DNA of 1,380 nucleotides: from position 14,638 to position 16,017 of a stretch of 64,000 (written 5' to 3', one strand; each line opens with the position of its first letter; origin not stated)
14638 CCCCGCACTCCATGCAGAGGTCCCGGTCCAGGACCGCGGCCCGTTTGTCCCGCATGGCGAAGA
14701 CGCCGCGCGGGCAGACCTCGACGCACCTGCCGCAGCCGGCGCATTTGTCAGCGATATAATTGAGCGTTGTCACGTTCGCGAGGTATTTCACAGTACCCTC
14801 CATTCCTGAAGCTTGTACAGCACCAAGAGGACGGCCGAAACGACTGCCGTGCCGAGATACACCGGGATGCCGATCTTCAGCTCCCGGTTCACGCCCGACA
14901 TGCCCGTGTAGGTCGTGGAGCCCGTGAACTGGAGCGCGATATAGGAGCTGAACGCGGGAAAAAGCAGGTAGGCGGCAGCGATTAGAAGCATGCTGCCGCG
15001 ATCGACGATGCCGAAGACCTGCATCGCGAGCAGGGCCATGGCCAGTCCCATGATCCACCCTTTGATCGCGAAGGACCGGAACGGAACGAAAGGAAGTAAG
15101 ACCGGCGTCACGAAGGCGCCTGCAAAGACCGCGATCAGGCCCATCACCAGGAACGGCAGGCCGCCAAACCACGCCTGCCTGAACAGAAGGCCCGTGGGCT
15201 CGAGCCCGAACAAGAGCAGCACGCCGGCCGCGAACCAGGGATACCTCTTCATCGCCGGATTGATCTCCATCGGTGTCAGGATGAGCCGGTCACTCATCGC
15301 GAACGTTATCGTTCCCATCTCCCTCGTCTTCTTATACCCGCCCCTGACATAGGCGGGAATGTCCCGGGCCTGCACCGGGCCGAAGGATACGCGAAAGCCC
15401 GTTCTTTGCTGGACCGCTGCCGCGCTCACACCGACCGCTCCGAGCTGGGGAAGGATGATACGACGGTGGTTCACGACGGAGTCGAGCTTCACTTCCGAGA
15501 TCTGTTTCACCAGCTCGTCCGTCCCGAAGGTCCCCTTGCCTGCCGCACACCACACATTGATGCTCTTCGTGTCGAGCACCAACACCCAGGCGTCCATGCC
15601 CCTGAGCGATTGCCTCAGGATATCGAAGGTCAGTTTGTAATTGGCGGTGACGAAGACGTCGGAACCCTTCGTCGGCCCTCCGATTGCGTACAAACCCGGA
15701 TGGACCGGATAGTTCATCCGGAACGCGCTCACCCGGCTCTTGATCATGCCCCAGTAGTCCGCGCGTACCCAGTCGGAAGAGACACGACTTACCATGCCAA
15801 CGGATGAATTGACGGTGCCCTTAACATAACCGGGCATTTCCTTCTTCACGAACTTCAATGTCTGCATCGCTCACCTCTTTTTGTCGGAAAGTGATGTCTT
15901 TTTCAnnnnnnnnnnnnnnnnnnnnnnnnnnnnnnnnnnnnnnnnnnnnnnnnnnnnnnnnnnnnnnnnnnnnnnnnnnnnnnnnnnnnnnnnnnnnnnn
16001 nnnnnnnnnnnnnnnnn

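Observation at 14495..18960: hgcAB sits at the distal end of an ArsR-controlled arsenic-resistance-type gene string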

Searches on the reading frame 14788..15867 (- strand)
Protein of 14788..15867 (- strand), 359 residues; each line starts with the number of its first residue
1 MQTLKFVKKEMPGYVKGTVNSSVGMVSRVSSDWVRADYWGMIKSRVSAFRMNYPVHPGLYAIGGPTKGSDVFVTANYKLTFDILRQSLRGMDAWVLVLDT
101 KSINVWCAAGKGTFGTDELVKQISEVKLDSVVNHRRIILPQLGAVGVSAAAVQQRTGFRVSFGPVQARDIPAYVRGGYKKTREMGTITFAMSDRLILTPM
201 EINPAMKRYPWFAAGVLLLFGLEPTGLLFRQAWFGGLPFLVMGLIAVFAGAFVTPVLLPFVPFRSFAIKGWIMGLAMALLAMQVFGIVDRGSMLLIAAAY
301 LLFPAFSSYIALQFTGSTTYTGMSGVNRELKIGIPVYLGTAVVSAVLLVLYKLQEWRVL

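Call 5: search_protein_families(library=pfam, proteins=[window:14791-15867:-])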
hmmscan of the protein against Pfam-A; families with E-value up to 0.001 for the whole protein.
window:14791-15867:- (359 aa): 1 family
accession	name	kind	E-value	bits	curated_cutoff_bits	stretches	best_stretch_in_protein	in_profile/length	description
PF03599.22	CdhD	-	4.3e-13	49.2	24.8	1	55-173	268-386/387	CO dehydrogenase/acetyl-CoA synthase delta subunit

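Call 6: search_protein_families(library=ncbifam, proteins=[window:14791-15867:-])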
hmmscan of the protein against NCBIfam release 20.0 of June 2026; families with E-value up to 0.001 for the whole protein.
window:14791-15867:- (359 aa): 3 families
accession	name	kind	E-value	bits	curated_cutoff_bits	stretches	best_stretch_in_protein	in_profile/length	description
NF040863.1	HgcA_corrinoid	equivalog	2.1e-116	388.6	275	1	26-351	1-322/325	mercury methylation corrinoid protein HgcA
NF043039.1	HgcAB_like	equivalog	5e-59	200.6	285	1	51-323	12-281/350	HgcAB-like fusion protein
NF003195.0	PRK04165.1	equivalog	3.9e-20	72.2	306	1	55-176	324-445/450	acetyl-CoA decarbonylase/synthase complex subunit gamma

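Call 15: find_encoding_contigs(protein=window:14788-15867:-, flank=10000, max_places=6)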
Protein window:14788-15867:- (359 aa): 2 contigs read that carry it; 1 place shown.
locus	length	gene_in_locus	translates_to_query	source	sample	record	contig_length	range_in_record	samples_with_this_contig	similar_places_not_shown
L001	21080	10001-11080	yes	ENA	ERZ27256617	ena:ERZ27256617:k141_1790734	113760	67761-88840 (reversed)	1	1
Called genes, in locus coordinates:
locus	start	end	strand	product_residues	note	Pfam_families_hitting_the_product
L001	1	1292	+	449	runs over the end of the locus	PF00654:Voltage_CLC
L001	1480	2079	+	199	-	-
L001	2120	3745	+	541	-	PF00580:UvrD-helicase, PF13245:AAA_19, PF13361:UvrD_C, PF13538:UvrD_C_2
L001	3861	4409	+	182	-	PF06445:GyrI-like (faint)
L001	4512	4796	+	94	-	-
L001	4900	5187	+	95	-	-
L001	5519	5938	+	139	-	PF22636:FlK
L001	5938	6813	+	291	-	PF00892:EamA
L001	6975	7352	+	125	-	PF12840:HTH_20, PF01022:HTH_5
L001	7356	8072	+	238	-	PF00149:Metallophos, PF12850:Metallophos_2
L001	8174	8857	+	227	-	PF01545:Cation_efflux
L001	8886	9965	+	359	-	PF01758:SBF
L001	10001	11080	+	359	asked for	PF03599:CdhD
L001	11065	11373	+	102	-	PF14697:Fer4_21 (weak), PF25160:LdpA_Fe-S-bd (weak), PF12837:Fer4_6 (weak), PF13237:Fer4_10, PF00037:Fer4 (weak), PF12838:Fer4_7, PF13187:Fer4_9, PF00037:Fer4 (weak), +4 more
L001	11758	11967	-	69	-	-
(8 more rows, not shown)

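Call 16: find_homologous_proteins(query=window:14791-15867:-, max_evalue=1e-20)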
Query window:14791-15867:- (359 aa): 7925 proteins with E <= 1e-20 among 8000 candidates; the best 120 are listed.
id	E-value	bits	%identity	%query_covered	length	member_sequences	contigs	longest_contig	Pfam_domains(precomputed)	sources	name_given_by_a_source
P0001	1.2e-233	793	100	100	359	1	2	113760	PF03599.23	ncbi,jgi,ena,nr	ncbi:MAG TPA: mercury methylation corrinoid protein HgcA [Nitrospirota bacterium]|nr:mercury methyla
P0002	2.8e-189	647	91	89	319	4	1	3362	PF03599.23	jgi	jgi:hypothetical protein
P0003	1.1e-181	622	77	100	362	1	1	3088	PF03599.23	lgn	-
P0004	5.1e-181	620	77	100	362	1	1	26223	PF03599.23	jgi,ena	-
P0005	6.1e-181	619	77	100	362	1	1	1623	PF03599.23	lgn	-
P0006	1.7e-180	618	76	100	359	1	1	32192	PF03599.23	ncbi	-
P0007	2.0e-180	618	77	100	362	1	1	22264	PF03599.23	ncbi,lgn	-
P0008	7.4e-180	616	76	100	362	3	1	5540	PF03599.23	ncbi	-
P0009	3.7e-178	610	76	100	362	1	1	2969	PF03599.23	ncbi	-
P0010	1.8e-177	608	74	100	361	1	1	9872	PF03599.23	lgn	-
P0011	4.9e-177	606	74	99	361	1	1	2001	PF03599.23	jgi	jgi:acetyl-CoA decarbonylase/synthase complex subunit gamma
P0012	1.2e-176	605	75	100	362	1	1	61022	PF03599.23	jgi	jgi:acetyl-CoA decarbonylase/synthase complex subunit gamma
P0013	2.1e-176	604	75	100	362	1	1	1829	PF03599.23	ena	-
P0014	6.8e-176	603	75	100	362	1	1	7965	PF03599.23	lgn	-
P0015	8.2e-176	602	74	100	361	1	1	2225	PF03599.23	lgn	-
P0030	1.2e-172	592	73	100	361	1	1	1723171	PF03599.23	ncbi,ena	-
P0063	2.1e-169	581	70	100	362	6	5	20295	PF03599.23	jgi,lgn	-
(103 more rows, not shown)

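Call 18: find_related_loci(query=A1, collection=genome_contigs, flank=10000)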
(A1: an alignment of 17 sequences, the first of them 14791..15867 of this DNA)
Query A1 (359 aa) in genome_contigs; peptide patterns used: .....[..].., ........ (x = any residue, [..] = any of these).
600 stretches matched a pattern (row limit reached: there are more); 592 encode a relative of the query (tblastn E <= 1e-3); the best 80 are kept; 80 distinct loci.
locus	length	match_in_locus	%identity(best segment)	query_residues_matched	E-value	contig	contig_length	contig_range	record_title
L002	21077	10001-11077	69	1-359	6e-176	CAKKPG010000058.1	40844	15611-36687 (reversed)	Nitrospiria bacterium isolate Hainich-H41-bin024-1 genome assembly, contig: H41-bin024_1_Hain_H41_01um_R1_864_length_408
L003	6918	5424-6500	73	1-359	6e-174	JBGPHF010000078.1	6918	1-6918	MAG: Nitrospirota bacterium isolate OBJ_0618_7090110_365 k141_9002862_length_6918_cov_75.4514, whole genome shotgun sequ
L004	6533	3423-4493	73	3-359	2e-170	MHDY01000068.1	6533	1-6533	MAG: Nitrospirae bacterium GWC2_56_14 gwc2_scaffold_17351, whole genome shotgun sequence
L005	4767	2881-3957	69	1-359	2e-173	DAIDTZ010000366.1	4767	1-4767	MAG TPA_asm: Nitrospirae bacterium isolate clean5362 k141_767237, whole genome shotgun sequence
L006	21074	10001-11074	66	2-359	3e-165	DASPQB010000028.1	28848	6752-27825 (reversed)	MAG TPA_asm: Nitrospirota bacterium isolate SMAG_U12188 k141_2704978, whole genome shotgun sequence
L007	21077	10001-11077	68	1-359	4e-163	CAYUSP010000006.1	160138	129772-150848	MAG TPA_asm: uncultured Nitrospiraceae bacterium isolate SRP302447_co2_114 genome assembly, contig: NODE_332_length_1601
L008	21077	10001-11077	69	1-359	2e-162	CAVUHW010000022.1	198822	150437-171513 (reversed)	MAG: Nitrospirota bacterium isolate MFD02199.bin.2.126 genome assembly, contig: contig_47336, whole genome shotgun seque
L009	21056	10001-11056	62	8-359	6e-154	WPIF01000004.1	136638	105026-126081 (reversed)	MAG: Nitrospirae bacterium isolate X2_MetaBAT.7 scaffold_38, whole genome shotgun sequence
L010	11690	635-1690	61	8-359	6e-151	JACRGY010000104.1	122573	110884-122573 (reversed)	MAG: Nitrospirae bacterium isolate NC_groundwater_1763_Pr3_B-0.1um_44_11 SR-2_scaffold_141_2021172, whole genome shotgun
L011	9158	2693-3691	63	27-359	3e-147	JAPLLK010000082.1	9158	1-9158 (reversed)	MAG: Nitrospirae bacterium isolate LacPavin_0920_WC70_MAG_43_14 LacPavin_0920_WC70_scaffold_292912, whole genome shotgun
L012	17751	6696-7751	58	8-359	2e-141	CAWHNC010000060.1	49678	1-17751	MAG: Nitrospirota bacterium isolate MFD04752.bin.1.93 genome assembly, contig: contig_187939, whole genome shotgun seque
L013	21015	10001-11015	71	1-338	1e-141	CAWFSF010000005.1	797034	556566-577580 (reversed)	MAG: Nitrospirota bacterium isolate MFD00905.bin.2.216 genome assembly, contig: contig_762, whole genome shotgun sequenc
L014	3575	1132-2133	60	26-359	8e-146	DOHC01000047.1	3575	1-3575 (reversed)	MAG TPA_asm: Nitrospiraceae bacterium isolate UBA8922 contig_223179, whole genome shotgun sequence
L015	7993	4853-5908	59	9-359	3e-138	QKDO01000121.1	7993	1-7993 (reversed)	MAG: Nitrospirae bacterium isolate SZUA-452 scaffold_36943, whole genome shotgun sequence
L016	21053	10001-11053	60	9-359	1e-136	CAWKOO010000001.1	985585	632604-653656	MAG: Nitrospirota bacterium isolate MFD03726.bin.2.99 genome assembly, contig: contig_54224, whole genome shotgun sequen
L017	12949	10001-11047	62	12-359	2e-134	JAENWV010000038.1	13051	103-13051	MAG: Thermoleophilia bacterium isolate 5_8_m_bin1 k141_23670_length_13051_cov_102.4808, whole genome shotgun sequence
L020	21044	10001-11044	56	12-359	3e-132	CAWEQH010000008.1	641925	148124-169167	MAG: uncultured Nitrospiraceae bacterium isolate MFD01872.bin.1.109 genome assembly, contig: contig_35153, whole genome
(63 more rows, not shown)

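Call 26: search_protein_families(library=pfam, proteins=[L017:6509-6820:-, L017:7064-8254:+, L017:8303-8785:+, L017:8773-9333:+, L017:9330-9755:+, L017:5478-6497:-, L017:3021-4880:-])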
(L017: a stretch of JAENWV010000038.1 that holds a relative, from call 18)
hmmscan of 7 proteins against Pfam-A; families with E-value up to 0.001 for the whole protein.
L017:6509-6820:- (103 aa): 2 families
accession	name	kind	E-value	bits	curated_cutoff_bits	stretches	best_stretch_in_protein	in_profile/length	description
PF01022.26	HTH_5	-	5.4e-15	55.4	22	1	29-71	3-45/47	Bacterial regulatory protein, arsR family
PF12840.13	HTH_20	-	0.00016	22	27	1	29-72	5-49/51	Helix-turn-helix domain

L017:7064-8254:+ (396 aa): 4 families
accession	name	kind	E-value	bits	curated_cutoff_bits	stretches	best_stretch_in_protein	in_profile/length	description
PF07690.21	MFS_1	-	2.1e-61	208.2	33.4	2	10-326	1-324/347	Major Facilitator Superfamily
PF12832.13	MFS_1_like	-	2.1e-06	27.5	25.2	1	33-364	27-371/373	MFS_1 like family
PF00083.30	Sugar_tr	-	0.0001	21.8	22.3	0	43-177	49-189/452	Sugar (and other) transporter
PF06779.20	MFS_4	-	0.00089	19.1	26.3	0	25-359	13-343/364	Uncharacterised MFS-type transporter YbfB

L017:8303-8785:+ (160 aa): 1 family
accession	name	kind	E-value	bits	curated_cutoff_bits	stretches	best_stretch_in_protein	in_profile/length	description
PF03773.19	ArsP_1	-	4.8e-05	23.1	32.3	1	29-157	4-132/294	Predicted permease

L017:8773-9333:+ (186 aa): 1 family
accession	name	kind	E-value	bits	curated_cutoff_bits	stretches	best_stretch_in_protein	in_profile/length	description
PF03773.19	ArsP_1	-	3.6e-12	46.5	32.3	1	43-174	6-138/294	Predicted permease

L017:9330-9755:+ (141 aa): 1 family
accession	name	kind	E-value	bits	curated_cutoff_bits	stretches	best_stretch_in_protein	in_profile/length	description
PF00582.32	Usp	-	5e-28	98.9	24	1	1-136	1-141/141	Universal stress protein family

L017:5478-6497:- (339 aa): 1 family
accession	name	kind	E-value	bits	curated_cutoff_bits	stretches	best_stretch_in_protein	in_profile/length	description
PF07603.17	Lcl_C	-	9.5e-63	210.2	34.9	2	49-167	1-117/117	Lcl C-terminal domain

L017:3021-4880:- (619 aa): 5 families
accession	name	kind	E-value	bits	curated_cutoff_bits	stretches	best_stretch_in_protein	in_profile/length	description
PF13487.12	HD_5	-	6.2e-37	127.4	27.2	1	426-590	3-170/170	HD domain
PF01966.28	HD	-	2.6e-18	66.8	22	1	439-559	3-116/116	HD domain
PF13492.12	GAF_3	-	1.4e-10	42.1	27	1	266-408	3-129/129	GAF domain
PF13185.12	GAF_2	-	1.7e-09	38.4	28.6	1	266-407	5-136/136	GAF domain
PF01590.32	GAF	-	1e-07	33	22.4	1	266-406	3-133/133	GAF domain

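Call 33: find_encoding_contigs(protein=P0002, flank=10000, max_places=4)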
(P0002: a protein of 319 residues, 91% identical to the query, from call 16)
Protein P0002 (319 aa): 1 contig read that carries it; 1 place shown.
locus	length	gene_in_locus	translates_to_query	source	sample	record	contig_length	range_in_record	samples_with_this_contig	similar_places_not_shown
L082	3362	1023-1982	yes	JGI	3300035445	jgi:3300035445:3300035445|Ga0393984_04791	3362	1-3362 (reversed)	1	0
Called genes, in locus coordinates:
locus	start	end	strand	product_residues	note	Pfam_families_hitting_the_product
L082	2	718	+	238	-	?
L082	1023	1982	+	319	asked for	PF03599:CdhD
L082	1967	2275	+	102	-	PF12838:Fer4_7 (weak), PF13187:Fer4_9, PF25160:LdpA_Fe-S-bd (weak), PF12837:Fer4_6, PF13237:Fer4_10, PF00037:Fer4, PF12838:Fer4_7, PF00037:Fer4 (weak), +5 more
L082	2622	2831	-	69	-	-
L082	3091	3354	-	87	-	PF14574:RACo_C_ter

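Call 34: find_encoding_contigs(protein=P0004, flank=10000, max_places=3)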
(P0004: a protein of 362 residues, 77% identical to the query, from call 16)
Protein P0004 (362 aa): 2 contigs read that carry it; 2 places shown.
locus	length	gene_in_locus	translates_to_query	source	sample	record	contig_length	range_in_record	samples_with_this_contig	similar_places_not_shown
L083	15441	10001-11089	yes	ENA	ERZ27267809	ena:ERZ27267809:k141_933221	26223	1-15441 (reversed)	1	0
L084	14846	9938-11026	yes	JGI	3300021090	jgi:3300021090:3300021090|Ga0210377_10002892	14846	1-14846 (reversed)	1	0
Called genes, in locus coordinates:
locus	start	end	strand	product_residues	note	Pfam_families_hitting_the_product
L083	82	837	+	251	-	PF02163:Peptidase_M50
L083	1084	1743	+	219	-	PF00857:Isochorismatase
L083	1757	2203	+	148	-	PF12675:DUF3795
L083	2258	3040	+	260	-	PF04542:Sigma70_r2, PF08281:Sigma70_r4_2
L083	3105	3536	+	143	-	PF12675:DUF3795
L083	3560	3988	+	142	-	PF02566:OsmC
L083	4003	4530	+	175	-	PF12675:DUF3795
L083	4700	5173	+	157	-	PF16242:Pyrid_ox_like, PF01243:PNPOx_N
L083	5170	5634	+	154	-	PF22381:Staph_reg_Sar_Rot, PF01047:MarR, PF12802:MarR_2, PF13412:HTH_24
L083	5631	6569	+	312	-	PF00753:Lactamase_B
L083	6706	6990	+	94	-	PF04014:MazE_antitoxin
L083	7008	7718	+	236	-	PF01209:Ubie_methyltran, PF00891:Methyltransf_2 (weak), PF13847:Methyltransf_31, PF08241:Methyltransf_11, PF08242:Methyltransf_12, PF13649:Methyltransf_25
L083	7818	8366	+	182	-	PF07638:Sigma70_ECF (faint), PF04542:Sigma70_r2, PF08281:Sigma70_r4_2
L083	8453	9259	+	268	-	PF01135:PCMT, PF01209:Ubie_methyltran, PF05175:MTS (weak), PF13489:Methyltransf_23, PF13847:Methyltransf_31, PF08241:Methyltransf_11, PF08242:Methyltransf_12, PF13649:Methyltransf_25, +2 more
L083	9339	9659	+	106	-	-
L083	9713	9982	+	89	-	-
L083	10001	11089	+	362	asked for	PF03599:CdhD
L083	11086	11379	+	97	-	PF14697:Fer4_21 (weak), PF25160:LdpA_Fe-S-bd (weak), PF00037:Fer4, PF12837:Fer4_6 (weak), PF13237:Fer4_10, PF12838:Fer4_7, PF13187:Fer4_9, PF00037:Fer4 (weak), +3 more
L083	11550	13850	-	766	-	PF05227:CHASE3, PF00989:PAS, PF08447:PAS_3 (weak), PF08448:PAS_4, PF13426:PAS_9, PF00990:GGDEF, PF00563:EAL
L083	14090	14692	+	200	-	PF01725:Ham1p_like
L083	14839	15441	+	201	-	?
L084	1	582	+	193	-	?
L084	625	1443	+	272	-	PF01135:PCMT (weak), PF01209:Ubie_methyltran, PF13489:Methyltransf_23, PF06325:PrmA (weak), PF13847:Methyltransf_31, PF08241:Methyltransf_11, PF08242:Methyltransf_12, PF13649:Methyltransf_25, +2 more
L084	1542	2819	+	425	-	PF00155:Aminotran_1_2, PF12897:Asp_aminotransf (faint)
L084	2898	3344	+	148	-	PF12675:DUF3795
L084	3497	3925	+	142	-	PF02566:OsmC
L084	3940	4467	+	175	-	PF12675:DUF3795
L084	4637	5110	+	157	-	PF16242:Pyrid_ox_like, PF01243:PNPOx_N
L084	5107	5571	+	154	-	PF22381:Staph_reg_Sar_Rot, PF01047:MarR, PF12802:MarR_2, PF13412:HTH_24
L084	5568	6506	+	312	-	PF00753:Lactamase_B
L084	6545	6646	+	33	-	-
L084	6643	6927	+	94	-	PF04014:MazE_antitoxin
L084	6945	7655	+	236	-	PF01209:Ubie_methyltran, PF00891:Methyltransf_2 (weak), PF13847:Methyltransf_31, PF08241:Methyltransf_11, PF08242:Methyltransf_12, PF13649:Methyltransf_25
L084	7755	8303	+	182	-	PF07638:Sigma70_ECF (faint), PF04542:Sigma70_r2, PF08281:Sigma70_r4_2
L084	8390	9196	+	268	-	PF01135:PCMT, PF01209:Ubie_methyltran, PF05175:MTS (weak), PF13489:Methyltransf_23, PF13847:Methyltransf_31, PF08241:Methyltransf_11, PF08242:Methyltransf_12, PF13649:Methyltransf_25, +2 more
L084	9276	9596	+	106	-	-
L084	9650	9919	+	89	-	-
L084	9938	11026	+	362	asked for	PF03599:CdhD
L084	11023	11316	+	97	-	PF14697:Fer4_21 (weak), PF25160:LdpA_Fe-S-bd (weak), PF00037:Fer4, PF12837:Fer4_6 (weak), PF13237:Fer4_10, PF12838:Fer4_7, PF13187:Fer4_9, PF00037:Fer4 (weak), +3 more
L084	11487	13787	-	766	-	PF05227:CHASE3, PF00989:PAS, PF08447:PAS_3 (weak), PF08448:PAS_4, PF13426:PAS_9, PF00990:GGDEF, PF00563:EAL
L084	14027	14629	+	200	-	PF01725:Ham1p_like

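Call 49: find_encoding_contigs(protein=P0063, flank=8000, max_places=3)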
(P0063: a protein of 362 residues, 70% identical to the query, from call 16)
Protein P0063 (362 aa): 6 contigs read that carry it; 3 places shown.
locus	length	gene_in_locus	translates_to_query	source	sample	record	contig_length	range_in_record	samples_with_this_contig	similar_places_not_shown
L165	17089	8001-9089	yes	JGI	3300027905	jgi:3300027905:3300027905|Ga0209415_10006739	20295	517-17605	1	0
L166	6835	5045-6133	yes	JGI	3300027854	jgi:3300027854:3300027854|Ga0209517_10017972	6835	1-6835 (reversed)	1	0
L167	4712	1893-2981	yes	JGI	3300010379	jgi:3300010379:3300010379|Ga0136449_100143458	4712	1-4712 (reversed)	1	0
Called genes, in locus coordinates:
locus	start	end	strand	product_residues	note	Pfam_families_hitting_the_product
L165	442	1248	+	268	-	-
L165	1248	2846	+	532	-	PF06863:DUF1254, PF06742:DUF1214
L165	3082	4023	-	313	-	PF04389:Peptidase_M28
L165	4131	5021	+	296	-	PF00561:Abhydrolase_1, PF12146:Hydrolase_4, PF12697:Abhydrolase_6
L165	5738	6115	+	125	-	PF12840:HTH_20, PF01022:HTH_5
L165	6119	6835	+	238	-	PF00149:Metallophos, PF12850:Metallophos_2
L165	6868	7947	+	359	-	PF01758:SBF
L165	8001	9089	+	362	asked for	PF03599:CdhD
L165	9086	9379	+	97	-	PF14697:Fer4_21 (weak), PF25160:LdpA_Fe-S-bd (weak), PF00037:Fer4, PF12797:Fer4_2 (weak), PF12837:Fer4_6, PF13237:Fer4_10, PF12838:Fer4_7, PF13187:Fer4_9, +4 more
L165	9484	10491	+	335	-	PF12849:PBP_like_2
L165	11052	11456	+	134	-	-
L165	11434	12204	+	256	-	-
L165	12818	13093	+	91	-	-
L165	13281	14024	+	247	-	PF00142:Fer4_NifH (weak), PF01656:CbiA, PF02374:ArsA_ATPase (weak), PF06564:CBP_BcsQ, PF09140:MipZ (faint), PF10609:ParA, PF13614:AAA_31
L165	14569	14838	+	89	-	-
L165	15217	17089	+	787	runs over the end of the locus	PF13620:CarboxypepD_reg, PF13715:CarbopepD_reg_2, PF17210:SdrD_B (weak), PF17802:SpaA (weak), PF22904:NOMO1-like_2nd, PF25183:OMP_b-brl_4, PF00593:TonB_dep_Rec_b-barrel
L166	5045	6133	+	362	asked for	PF03599:CdhD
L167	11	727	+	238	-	PF00149:Metallophos, PF12850:Metallophos_2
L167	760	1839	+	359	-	PF01758:SBF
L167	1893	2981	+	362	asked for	PF03599:CdhD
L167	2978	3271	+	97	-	PF14697:Fer4_21 (weak), PF25160:LdpA_Fe-S-bd (weak), PF00037:Fer4, PF12797:Fer4_2 (weak), PF12837:Fer4_6, PF13237:Fer4_10, PF12838:Fer4_7, PF13187:Fer4_9, +4 more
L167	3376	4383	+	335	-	PF12849:PBP_like_2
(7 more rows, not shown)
